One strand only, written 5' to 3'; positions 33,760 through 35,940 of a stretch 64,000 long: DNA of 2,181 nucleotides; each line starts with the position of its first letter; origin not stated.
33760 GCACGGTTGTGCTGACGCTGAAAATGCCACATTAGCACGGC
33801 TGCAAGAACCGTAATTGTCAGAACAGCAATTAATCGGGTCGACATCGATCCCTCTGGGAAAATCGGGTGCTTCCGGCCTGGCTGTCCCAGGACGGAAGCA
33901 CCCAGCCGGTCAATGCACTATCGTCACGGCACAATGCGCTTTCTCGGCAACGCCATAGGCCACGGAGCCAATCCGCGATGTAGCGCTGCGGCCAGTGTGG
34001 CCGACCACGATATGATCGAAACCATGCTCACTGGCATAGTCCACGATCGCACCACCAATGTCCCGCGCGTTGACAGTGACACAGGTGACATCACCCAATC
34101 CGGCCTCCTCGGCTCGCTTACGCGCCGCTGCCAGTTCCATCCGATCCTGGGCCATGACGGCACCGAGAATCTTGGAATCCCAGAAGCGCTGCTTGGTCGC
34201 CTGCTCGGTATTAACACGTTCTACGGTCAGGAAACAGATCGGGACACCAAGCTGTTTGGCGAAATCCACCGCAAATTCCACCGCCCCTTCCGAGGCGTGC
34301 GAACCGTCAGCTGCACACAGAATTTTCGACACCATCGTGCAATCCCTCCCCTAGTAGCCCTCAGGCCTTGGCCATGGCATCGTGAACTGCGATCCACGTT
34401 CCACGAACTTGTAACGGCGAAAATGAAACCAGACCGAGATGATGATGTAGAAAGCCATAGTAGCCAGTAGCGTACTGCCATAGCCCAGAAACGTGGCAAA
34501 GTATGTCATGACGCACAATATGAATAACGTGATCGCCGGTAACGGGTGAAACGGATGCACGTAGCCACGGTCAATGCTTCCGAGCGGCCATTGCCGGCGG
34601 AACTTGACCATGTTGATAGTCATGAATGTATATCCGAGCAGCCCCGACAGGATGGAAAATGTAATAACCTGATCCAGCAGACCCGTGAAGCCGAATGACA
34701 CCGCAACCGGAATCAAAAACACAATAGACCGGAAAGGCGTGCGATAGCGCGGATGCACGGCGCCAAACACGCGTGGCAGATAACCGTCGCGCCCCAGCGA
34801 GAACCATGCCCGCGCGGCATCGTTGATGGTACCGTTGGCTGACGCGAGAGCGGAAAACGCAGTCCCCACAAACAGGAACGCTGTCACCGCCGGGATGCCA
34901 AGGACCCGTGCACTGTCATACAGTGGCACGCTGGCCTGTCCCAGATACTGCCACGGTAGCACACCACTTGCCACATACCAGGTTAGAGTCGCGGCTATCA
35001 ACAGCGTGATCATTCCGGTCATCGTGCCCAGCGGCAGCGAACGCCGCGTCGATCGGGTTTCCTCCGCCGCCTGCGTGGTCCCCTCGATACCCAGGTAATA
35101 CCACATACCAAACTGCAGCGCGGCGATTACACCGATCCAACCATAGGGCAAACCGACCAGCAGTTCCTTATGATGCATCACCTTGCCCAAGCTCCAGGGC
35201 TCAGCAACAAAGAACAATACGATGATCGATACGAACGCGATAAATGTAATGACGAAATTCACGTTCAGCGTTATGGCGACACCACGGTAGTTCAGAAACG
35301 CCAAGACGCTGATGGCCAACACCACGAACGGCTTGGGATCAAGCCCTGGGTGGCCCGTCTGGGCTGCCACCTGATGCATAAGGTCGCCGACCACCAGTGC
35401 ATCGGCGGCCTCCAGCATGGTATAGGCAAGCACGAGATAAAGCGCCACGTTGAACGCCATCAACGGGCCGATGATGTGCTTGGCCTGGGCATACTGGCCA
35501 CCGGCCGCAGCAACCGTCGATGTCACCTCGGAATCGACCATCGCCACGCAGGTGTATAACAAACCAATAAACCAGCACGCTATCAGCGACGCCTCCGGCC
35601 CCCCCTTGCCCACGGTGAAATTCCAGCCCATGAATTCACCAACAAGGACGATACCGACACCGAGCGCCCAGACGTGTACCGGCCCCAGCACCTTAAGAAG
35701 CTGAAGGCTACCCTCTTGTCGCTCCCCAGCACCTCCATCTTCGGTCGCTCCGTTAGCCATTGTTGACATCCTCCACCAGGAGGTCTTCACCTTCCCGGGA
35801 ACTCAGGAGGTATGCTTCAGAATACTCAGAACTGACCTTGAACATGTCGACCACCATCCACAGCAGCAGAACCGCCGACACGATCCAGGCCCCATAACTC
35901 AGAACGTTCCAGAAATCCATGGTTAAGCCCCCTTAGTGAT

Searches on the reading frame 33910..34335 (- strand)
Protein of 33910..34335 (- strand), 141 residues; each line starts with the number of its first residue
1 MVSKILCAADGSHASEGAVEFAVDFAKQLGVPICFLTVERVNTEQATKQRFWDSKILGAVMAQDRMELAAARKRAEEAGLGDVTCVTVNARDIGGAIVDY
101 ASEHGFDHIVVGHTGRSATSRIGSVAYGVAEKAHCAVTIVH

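Call 71: search_protein_families(library=pfam, proteins=[window:33910-34335:-], max_evalue=0.00001)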
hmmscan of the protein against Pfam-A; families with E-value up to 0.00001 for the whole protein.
window:33910-34335:- (141 aa): 1 family
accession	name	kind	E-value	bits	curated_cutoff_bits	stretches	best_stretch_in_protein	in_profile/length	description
PF00582.32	Usp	-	8.8e-25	88.3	24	1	1-141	1-141/141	Universal stress protein family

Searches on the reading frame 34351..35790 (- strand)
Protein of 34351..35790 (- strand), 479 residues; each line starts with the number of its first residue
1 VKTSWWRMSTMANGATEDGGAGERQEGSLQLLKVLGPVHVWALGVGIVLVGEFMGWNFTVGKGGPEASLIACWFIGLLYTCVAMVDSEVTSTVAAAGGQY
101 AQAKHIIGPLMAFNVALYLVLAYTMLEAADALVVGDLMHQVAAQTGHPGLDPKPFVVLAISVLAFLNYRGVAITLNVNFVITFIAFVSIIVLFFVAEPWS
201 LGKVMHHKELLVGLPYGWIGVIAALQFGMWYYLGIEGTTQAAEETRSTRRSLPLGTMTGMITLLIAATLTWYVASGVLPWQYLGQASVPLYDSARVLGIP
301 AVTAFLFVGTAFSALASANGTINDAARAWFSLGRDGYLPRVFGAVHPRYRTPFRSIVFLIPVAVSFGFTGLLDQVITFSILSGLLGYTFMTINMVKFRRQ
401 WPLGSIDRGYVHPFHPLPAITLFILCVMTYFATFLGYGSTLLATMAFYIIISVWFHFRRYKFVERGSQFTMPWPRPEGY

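Call 7: search_protein_families(library=pfam, proteins=[window:34351-35790:-])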
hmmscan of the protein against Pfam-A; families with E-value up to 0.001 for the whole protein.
window:34351-35790:- (479 aa): 2 families
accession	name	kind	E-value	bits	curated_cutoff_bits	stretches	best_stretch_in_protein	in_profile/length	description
PF13520.12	AA_permease_2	-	1.3e-27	97.3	27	1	43-450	9-422/427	Amino acid permease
PF00324.27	AA_permease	-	2.2e-25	89.7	24.6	1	46-455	9-450/470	Amino acid permease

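Call 33: search_protein_families(library=ncbifam, proteins=[window:34351-35790:-], max_evalue=0.00001)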
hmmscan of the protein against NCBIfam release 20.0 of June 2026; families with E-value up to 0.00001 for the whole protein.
window:34351-35790:- (479 aa): 10 families
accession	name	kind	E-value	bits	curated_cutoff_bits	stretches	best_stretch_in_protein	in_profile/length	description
TIGR00908.1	2A0305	equivalog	1e-50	172.9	381.75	1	30-456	4-427/442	ethanolamine permease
TIGR00909.1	2A0306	subfamily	4e-36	124.9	556.8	1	35-450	5-421/429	amino acid transporter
NF053761.1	BrChAATpBcaP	equivalog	3.2e-28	99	690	1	26-458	15-452/460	branched-chain amino acid transporter BcaP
TIGR00911.1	2A0308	subfamily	1.4e-19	69.9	701.8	1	22-448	41-471/505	L-type amino acid transporter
TIGR00906.1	2A0303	subfamily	7.7e-12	44.4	681.7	1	30-400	28-429/602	cationic amino acid transport permease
NF007929.0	PRK10644.1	equivalog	3.3e-10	39.2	574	1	70-357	43-328/445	arginine/agmatine antiporter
NF008272.0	PRK11049.1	equivalog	4.3e-09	35.9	732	1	35-456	23-451/470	D-serine/D-alanine/glycine transporter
NF008245.0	PRK11021.1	equivalog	1.9e-08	33.8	284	1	58-364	32-328/419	L-methionine/branched-chain amino acid transporter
NF008466.1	PRK11357.1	equivalog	2.3e-07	30.1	800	1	63-424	40-392/446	fructoselysine/psicoselysine transporter FrlA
NF007876.0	PRK10580.1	equivalog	3.4e-06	26.2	736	1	40-404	16-389/457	proline-specific permease ProY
